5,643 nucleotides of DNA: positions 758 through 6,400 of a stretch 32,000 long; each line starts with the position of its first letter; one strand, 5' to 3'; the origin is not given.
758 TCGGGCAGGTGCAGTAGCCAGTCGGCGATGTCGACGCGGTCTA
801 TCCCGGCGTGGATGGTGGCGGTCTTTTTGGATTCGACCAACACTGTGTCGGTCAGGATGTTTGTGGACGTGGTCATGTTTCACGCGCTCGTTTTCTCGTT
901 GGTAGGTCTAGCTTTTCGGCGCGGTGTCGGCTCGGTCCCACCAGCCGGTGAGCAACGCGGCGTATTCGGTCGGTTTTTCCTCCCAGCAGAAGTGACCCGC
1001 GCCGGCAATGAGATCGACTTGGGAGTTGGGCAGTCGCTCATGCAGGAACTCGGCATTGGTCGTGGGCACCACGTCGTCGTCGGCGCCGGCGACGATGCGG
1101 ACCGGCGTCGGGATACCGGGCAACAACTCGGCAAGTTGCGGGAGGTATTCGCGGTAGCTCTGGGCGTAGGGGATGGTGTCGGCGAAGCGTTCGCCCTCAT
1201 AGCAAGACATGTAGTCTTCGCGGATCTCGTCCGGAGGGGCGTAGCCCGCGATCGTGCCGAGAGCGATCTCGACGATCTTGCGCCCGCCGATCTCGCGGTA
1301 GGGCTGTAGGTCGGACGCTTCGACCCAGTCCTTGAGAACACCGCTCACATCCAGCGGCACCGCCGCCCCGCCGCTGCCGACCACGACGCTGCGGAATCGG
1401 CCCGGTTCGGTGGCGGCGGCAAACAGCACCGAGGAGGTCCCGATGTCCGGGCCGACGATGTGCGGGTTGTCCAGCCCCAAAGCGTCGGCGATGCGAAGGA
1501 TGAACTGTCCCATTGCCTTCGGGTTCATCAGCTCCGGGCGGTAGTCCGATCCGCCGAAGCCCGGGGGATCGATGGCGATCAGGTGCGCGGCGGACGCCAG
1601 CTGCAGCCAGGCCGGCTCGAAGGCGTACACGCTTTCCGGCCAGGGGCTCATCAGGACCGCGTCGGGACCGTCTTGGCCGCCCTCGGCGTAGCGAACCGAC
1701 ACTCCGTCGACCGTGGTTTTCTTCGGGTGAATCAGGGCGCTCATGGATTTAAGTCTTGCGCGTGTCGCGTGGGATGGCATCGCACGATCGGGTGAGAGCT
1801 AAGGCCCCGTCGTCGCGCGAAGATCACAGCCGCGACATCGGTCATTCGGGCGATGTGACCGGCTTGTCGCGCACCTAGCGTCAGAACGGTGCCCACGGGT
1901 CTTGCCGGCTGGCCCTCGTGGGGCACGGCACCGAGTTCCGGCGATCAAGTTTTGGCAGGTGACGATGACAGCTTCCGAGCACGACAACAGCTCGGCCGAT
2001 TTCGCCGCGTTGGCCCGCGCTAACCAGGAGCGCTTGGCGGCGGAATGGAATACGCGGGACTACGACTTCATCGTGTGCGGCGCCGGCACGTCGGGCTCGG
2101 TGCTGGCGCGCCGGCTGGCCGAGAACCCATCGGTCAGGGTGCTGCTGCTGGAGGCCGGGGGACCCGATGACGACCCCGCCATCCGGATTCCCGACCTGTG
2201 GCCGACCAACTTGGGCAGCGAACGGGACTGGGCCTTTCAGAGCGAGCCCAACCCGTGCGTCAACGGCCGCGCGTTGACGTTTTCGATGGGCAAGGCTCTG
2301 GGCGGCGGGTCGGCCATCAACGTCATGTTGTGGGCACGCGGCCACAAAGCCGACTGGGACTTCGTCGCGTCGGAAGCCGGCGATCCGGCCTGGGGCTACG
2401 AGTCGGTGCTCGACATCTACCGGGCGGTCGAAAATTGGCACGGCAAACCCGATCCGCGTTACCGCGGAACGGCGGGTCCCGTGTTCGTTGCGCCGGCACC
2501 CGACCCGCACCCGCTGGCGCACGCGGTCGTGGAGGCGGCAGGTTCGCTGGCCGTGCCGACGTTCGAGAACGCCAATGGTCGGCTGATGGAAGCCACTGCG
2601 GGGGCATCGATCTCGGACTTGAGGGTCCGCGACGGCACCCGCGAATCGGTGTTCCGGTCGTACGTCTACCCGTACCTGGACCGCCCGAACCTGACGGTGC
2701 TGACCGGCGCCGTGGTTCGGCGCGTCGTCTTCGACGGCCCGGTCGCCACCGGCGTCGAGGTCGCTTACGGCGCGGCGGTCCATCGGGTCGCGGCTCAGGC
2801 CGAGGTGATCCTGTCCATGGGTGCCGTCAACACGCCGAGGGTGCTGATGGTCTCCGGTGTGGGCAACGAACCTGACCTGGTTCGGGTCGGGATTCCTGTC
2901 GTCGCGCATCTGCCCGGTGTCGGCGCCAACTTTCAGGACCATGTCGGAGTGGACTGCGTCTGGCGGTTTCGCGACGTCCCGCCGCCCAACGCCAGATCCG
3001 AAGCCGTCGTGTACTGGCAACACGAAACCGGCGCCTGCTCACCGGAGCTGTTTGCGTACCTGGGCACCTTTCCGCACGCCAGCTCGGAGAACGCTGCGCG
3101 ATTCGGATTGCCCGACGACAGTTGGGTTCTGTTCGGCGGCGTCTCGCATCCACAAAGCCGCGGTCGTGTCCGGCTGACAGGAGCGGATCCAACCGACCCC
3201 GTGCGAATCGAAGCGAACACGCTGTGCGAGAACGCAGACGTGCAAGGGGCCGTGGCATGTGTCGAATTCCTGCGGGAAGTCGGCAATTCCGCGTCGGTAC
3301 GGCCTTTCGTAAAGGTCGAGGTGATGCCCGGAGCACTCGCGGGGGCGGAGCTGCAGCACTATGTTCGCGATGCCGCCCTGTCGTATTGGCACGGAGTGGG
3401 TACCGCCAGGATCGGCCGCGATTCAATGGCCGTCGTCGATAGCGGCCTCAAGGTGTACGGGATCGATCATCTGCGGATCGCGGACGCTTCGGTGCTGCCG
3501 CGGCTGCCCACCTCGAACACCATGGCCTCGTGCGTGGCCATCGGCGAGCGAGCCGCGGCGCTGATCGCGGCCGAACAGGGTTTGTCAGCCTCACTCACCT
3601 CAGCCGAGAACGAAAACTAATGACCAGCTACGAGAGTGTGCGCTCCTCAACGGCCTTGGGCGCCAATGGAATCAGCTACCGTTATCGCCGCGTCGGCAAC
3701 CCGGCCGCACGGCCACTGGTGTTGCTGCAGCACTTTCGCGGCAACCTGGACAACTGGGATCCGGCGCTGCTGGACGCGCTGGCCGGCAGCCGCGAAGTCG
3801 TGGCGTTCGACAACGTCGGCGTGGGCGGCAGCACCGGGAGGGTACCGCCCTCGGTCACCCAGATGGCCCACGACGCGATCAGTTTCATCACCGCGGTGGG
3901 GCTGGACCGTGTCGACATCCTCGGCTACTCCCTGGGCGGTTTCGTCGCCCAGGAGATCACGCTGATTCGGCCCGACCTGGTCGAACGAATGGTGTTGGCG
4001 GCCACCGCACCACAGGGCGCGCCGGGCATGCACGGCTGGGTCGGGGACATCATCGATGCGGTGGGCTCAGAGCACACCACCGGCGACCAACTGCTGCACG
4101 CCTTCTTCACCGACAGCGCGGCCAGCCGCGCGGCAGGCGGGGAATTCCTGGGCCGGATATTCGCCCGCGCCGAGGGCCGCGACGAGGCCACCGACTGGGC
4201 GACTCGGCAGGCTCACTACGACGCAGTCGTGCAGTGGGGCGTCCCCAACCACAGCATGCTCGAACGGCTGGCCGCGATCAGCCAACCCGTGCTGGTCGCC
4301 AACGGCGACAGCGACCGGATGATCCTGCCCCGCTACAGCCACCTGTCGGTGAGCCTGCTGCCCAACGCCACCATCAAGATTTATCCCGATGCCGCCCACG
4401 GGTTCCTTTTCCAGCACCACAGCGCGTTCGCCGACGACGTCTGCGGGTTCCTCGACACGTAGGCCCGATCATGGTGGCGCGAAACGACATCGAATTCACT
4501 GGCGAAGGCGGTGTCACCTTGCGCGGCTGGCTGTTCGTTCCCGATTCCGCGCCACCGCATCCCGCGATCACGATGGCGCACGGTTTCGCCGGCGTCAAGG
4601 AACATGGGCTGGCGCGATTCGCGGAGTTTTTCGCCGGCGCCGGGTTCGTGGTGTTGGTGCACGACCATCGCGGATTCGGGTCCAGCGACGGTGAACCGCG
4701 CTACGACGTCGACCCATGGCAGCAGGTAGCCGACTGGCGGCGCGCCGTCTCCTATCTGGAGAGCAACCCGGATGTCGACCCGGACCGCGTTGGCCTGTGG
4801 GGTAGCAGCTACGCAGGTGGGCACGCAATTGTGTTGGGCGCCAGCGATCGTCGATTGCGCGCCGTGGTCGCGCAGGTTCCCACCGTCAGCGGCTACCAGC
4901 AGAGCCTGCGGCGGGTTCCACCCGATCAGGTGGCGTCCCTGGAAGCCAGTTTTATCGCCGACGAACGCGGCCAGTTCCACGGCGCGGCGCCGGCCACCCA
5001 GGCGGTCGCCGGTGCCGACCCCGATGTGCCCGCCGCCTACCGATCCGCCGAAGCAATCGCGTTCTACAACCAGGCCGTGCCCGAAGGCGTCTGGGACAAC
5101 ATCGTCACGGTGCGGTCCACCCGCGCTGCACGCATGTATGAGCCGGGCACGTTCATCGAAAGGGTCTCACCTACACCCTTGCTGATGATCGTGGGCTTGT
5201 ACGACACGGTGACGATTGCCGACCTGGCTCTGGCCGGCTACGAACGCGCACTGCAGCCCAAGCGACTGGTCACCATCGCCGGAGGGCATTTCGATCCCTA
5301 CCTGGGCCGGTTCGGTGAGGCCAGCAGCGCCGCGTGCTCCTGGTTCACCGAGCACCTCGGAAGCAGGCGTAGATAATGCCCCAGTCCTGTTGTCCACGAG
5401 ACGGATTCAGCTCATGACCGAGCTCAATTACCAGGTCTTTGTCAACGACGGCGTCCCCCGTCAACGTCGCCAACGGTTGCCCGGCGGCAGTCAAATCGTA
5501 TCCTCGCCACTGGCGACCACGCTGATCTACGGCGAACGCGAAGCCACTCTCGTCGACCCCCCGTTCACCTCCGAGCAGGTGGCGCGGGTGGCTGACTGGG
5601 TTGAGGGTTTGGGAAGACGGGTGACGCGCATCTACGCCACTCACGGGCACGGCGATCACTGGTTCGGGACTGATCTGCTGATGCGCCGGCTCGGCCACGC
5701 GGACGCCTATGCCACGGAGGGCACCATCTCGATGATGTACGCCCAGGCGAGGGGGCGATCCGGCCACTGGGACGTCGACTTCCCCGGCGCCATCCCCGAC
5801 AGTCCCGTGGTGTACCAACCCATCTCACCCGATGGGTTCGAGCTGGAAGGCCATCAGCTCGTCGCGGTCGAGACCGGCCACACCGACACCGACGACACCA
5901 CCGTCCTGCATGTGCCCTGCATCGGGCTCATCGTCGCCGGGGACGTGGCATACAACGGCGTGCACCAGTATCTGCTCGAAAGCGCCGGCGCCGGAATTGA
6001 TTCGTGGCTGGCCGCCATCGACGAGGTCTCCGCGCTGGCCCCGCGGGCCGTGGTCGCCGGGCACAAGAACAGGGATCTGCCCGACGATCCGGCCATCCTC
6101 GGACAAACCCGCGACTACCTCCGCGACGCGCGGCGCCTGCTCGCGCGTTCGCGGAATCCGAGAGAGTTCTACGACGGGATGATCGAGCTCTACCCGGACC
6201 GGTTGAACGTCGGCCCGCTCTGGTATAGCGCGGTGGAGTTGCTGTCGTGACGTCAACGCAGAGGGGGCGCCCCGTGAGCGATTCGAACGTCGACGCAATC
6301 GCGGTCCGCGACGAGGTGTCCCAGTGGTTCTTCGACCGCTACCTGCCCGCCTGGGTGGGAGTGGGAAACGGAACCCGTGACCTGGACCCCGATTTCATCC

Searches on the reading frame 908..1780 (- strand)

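Call 66: search_protein_families(library=pfam, proteins=[window:908-1780:-], max_evalue=0.0001)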
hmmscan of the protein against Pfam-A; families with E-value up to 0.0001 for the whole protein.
window:908-1780:- (290 aa): 2 families
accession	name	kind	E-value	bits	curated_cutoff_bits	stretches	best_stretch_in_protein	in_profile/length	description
PF00561.26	Abhydrolase_1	-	1.7e-15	57.8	25.8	1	47-137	9-102/245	alpha/beta hydrolase fold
PF12697.13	Abhydrolase_6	-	3.2e-12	48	26.3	1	56-275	17-216/217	Alpha/beta hydrolase family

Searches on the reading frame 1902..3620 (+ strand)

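Call 66: search_protein_families(library=pfam, proteins=[window:1902-3620:+], max_evalue=0.0001)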
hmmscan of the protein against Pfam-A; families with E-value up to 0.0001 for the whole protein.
window:1902-3620:+ (572 aa): 2 families
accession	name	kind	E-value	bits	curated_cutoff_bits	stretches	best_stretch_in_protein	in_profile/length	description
PF00732.25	GMC_oxred_N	-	1.2e-38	133.5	23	1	54-348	1-217/218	GMC oxidoreductase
PF05199.19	GMC_oxred_C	-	5.7e-31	108.4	24.6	1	417-548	1-139/139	GMC oxidoreductase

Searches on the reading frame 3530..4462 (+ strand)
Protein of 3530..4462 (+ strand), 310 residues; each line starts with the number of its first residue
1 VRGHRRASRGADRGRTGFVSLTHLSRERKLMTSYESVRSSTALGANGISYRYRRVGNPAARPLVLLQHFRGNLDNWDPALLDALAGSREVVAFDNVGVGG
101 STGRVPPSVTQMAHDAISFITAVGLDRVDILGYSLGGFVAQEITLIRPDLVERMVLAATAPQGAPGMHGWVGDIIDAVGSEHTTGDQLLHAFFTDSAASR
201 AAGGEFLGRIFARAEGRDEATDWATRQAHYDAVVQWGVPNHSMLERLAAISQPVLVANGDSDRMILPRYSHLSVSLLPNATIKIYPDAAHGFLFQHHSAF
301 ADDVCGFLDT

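Call 66: search_protein_families(library=pfam, proteins=[window:3530-4462:+], max_evalue=0.0001)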
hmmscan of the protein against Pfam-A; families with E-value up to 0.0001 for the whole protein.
window:3530-4462:+ (310 aa): 4 families
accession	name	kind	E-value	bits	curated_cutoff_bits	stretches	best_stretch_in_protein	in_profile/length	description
PF00561.26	Abhydrolase_1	-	1.7e-19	70.9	25.8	1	62-296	2-244/245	alpha/beta hydrolase fold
PF12697.13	Abhydrolase_6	-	9.7e-15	56.2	26.3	1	75-302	13-216/217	Alpha/beta hydrolase family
PF12146.15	Hydrolase_4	-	1.8e-13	50.8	27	1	88-294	32-236/239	Serine aminopeptidase, S33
PF01738.24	DLH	-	1.1e-05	25.6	21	0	221-297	112-193/217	Dienelactone hydrolase family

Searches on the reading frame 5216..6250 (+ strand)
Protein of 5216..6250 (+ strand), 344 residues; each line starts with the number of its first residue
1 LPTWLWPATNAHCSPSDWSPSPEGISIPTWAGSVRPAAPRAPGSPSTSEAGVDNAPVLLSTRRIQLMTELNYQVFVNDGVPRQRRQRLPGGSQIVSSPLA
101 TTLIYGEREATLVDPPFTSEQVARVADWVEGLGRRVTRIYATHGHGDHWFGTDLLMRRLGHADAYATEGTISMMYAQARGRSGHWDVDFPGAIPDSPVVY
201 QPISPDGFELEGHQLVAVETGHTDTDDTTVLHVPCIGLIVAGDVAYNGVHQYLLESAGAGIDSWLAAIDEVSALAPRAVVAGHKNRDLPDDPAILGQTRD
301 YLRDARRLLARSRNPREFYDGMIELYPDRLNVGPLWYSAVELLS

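Call 66: search_protein_families(library=pfam, proteins=[window:5216-6250:+], max_evalue=0.0001)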
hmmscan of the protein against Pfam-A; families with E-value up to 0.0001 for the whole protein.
window:5216-6250:+ (344 aa): 1 family
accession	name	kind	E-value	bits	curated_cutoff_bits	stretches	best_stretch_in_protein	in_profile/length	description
PF00753.33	Lactamase_B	-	2e-14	54.5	22.7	1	101-283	8-196/196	Metallo-beta-lactamase superfamily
